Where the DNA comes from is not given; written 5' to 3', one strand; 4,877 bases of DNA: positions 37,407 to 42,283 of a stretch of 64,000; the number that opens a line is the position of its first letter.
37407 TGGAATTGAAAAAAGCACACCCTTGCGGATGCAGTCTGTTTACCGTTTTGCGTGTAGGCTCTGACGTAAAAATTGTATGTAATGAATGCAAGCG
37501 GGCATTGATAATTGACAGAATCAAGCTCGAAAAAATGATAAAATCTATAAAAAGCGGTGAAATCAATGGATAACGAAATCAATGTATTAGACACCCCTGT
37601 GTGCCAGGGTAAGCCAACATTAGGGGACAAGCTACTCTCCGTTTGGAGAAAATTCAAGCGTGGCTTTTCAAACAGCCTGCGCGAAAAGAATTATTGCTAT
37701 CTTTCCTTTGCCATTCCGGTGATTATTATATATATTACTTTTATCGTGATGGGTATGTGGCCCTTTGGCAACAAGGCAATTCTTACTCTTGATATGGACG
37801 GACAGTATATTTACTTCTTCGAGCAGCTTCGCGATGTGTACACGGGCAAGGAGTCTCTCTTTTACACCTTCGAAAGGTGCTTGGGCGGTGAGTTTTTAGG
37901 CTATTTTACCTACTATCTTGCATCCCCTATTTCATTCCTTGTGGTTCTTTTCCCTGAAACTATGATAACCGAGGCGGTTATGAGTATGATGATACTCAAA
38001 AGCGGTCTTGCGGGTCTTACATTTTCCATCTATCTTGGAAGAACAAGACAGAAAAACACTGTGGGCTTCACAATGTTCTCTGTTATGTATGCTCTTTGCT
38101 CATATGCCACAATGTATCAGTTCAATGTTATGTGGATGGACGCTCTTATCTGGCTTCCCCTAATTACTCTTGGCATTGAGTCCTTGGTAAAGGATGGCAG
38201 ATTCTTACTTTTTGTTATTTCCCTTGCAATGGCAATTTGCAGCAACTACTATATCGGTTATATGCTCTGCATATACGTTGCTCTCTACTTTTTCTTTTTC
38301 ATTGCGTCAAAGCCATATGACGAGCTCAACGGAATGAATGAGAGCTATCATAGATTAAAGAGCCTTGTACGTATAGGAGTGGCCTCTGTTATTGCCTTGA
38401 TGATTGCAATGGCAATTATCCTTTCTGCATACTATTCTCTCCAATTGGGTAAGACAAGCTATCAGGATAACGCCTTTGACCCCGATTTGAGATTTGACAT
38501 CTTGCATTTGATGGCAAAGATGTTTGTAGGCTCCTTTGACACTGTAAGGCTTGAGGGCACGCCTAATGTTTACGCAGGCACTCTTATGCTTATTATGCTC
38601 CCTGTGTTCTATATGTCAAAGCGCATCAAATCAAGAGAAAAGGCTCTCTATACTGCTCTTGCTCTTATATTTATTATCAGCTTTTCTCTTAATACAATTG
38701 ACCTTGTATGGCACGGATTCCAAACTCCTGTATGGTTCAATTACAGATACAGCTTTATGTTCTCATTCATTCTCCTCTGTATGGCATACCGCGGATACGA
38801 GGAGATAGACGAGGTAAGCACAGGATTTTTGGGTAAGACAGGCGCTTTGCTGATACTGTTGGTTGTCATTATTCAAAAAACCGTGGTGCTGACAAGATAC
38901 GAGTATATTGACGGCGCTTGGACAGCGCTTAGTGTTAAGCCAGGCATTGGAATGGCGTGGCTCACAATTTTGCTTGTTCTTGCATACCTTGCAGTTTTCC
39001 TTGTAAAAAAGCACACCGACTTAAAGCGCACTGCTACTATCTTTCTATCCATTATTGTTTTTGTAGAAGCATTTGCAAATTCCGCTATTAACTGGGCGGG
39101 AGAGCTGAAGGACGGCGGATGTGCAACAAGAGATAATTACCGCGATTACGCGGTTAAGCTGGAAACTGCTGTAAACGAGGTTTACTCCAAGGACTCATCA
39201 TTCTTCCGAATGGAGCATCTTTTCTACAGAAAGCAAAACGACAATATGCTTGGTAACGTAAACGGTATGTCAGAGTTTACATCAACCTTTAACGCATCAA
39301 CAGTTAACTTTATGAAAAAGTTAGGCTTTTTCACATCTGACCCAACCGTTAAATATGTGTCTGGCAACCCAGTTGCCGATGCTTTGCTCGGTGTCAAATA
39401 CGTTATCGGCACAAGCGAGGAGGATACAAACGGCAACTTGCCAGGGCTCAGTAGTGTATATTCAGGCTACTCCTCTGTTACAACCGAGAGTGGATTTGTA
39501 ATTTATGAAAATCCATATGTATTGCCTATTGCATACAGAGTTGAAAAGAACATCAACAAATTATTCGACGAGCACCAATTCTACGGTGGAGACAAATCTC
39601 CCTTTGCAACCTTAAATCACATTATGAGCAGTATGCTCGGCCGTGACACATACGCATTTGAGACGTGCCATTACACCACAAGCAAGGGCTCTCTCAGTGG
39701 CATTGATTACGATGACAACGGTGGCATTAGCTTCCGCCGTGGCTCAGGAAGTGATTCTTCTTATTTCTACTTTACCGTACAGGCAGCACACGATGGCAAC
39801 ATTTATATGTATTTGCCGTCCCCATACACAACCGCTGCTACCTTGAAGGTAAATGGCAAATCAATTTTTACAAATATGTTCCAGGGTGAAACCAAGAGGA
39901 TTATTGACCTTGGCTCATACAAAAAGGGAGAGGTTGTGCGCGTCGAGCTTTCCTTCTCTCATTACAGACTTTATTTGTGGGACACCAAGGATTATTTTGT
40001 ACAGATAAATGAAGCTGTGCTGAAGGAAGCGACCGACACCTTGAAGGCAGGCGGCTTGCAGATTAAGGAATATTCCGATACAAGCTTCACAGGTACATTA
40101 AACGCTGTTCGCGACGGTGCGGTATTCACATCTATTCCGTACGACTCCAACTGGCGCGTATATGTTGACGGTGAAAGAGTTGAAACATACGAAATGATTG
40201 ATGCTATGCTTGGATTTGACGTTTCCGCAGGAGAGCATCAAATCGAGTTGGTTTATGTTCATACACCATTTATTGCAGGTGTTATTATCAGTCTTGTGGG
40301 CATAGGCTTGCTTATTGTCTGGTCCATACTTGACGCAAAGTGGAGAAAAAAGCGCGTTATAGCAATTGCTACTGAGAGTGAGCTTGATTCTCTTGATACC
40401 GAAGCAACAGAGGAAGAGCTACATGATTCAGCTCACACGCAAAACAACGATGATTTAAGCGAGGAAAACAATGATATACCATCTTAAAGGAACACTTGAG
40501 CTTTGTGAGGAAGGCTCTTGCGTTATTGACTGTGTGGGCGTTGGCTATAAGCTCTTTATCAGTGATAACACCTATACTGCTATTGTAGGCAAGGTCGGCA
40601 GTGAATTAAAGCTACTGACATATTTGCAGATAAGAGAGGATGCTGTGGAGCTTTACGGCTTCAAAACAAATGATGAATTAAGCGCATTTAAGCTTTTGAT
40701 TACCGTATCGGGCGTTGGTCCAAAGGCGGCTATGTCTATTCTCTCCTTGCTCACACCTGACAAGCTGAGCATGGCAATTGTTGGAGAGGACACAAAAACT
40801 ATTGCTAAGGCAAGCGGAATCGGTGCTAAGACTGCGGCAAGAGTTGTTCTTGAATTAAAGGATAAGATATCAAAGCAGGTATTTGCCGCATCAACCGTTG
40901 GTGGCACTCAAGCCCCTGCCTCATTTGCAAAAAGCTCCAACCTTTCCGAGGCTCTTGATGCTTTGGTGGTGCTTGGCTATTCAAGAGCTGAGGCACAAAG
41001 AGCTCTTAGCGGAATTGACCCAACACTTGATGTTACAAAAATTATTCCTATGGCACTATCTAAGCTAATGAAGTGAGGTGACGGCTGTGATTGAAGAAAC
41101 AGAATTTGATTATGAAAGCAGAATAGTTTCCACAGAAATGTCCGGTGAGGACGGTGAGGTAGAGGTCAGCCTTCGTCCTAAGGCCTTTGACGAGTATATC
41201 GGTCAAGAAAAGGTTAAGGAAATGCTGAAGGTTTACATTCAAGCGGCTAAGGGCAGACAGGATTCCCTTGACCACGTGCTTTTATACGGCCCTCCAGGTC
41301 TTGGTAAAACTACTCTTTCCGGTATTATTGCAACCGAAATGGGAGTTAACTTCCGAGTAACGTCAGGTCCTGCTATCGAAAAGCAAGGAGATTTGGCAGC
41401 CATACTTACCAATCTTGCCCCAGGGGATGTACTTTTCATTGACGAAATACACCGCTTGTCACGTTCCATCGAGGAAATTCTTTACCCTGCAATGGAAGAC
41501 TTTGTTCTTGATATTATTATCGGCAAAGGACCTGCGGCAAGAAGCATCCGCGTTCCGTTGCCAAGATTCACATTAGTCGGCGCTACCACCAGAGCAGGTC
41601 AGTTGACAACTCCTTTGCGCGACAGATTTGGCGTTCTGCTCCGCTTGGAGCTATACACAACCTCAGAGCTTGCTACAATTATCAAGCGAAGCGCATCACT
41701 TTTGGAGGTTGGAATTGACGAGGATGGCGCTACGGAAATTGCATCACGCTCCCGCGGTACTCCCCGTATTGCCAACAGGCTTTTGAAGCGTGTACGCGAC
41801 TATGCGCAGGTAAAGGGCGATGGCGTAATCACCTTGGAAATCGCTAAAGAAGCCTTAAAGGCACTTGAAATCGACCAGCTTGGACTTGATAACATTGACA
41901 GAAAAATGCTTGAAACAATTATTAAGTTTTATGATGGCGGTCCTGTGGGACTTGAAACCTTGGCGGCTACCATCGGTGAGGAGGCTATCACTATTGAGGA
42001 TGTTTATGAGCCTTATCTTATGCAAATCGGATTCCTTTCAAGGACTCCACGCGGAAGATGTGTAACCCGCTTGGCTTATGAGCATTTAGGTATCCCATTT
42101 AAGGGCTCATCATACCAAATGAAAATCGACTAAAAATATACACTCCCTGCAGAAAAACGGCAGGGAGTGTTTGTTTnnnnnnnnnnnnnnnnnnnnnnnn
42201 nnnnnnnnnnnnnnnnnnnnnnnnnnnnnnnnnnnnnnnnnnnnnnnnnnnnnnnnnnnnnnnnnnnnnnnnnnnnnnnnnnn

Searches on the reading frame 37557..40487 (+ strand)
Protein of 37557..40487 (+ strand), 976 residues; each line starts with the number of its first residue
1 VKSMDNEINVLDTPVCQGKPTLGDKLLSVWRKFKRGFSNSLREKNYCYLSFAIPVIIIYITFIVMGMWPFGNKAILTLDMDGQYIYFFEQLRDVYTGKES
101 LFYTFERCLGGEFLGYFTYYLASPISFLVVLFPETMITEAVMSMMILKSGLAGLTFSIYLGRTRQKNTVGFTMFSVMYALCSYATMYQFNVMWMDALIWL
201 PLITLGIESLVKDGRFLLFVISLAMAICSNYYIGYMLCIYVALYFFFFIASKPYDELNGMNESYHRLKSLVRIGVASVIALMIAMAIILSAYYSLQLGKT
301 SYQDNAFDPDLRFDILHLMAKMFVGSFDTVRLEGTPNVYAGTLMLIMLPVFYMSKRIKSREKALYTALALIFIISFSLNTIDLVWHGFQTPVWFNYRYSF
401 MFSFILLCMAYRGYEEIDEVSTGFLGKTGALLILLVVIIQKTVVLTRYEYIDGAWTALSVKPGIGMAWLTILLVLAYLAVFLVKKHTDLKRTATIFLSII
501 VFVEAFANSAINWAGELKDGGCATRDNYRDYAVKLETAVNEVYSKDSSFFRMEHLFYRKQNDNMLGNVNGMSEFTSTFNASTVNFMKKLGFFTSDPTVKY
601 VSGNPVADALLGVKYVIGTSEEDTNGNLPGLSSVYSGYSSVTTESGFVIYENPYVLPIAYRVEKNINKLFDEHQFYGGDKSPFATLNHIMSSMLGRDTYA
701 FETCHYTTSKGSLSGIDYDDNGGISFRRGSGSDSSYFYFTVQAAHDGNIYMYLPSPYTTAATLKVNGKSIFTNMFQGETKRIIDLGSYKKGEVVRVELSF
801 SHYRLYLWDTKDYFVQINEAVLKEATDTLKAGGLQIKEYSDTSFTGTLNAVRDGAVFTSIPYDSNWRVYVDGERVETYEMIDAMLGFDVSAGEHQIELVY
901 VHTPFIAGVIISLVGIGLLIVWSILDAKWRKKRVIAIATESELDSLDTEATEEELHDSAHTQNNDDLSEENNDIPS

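Call 47: search_protein_families(library=pfam, proteins=[window:37557-40487:+], max_evalue=0.001)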
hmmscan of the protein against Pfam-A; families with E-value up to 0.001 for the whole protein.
window:37557-40487:+ (976 aa): 1 family
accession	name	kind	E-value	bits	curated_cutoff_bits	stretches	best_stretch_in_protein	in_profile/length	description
PF09586.16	YfhO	-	2.1e-186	622.3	28.5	1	50-912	1-835/835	Bacterial membrane protein YfhO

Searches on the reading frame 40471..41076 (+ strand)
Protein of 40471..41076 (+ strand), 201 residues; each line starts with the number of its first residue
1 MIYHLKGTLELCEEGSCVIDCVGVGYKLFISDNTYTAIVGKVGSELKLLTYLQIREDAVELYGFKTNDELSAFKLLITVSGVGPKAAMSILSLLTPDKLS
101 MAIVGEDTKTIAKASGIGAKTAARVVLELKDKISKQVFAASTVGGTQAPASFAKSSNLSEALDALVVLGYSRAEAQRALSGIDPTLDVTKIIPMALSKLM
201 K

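Call 47: search_protein_families(library=pfam, proteins=[window:40471-41076:+], max_evalue=0.001)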
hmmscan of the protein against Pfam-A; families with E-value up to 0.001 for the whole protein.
window:40471-41076:+ (201 aa): 4 families
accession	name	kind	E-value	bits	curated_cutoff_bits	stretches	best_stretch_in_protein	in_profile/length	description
PF01330.27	RuvA_N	-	4.1e-21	75.3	23.6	1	1-63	1-61/61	RuvA N terminal domain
PF14520.12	HHH_5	-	5.3e-15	56.1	27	1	73-131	1-57/57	Helix-hairpin-helix domain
PF07499.19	RuvA_C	-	9.5e-10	39.2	24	1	157-200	2-47/47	RuvA, C-terminal domain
PF00633.29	HHH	-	0.00014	22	24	0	76-92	13-29/30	Helix-hairpin-helix motif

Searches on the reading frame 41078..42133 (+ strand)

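Call 47: search_protein_families(library=pfam, proteins=[window:41078-42133:+], max_evalue=0.001)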
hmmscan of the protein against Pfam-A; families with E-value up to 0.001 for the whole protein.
window:41078-42133:+ (351 aa): 8 families
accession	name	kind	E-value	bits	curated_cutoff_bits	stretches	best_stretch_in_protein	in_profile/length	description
PF05496.18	RuvB_N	-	4e-81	270.8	27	1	32-190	1-159/159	Holliday junction DNA helicase RuvB P-loop domain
PF17864.7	AAA_lid_4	-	3e-34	117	27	1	193-266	1-74/74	RuvB AAA lid domain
PF05491.19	RuvB_C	-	5.6e-24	84.3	24.7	1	268-337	2-71/72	RuvB C-terminal winged helix domain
PF00004.35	AAA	-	1.7e-20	74.2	21.2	1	67-190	1-129/131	ATPase family associated with various cellular activities (AAA)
PF07728.20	AAA_5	-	8e-09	36.1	22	1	66-184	1-139/139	AAA domain (dynein-related subfamily)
PF01078.27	Mg_chelatase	-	2.3e-05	24.3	20.3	0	38-83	3-41/207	Magnesium chelatase, subunit ChlI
PF06068.19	TIP49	-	0.00016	21.4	23.8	0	38-95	24-83/347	TIP49 P-loop domain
PF13191.12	AAA_16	-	0.00025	22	32.6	0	42-87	4-47/167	AAA ATPase domain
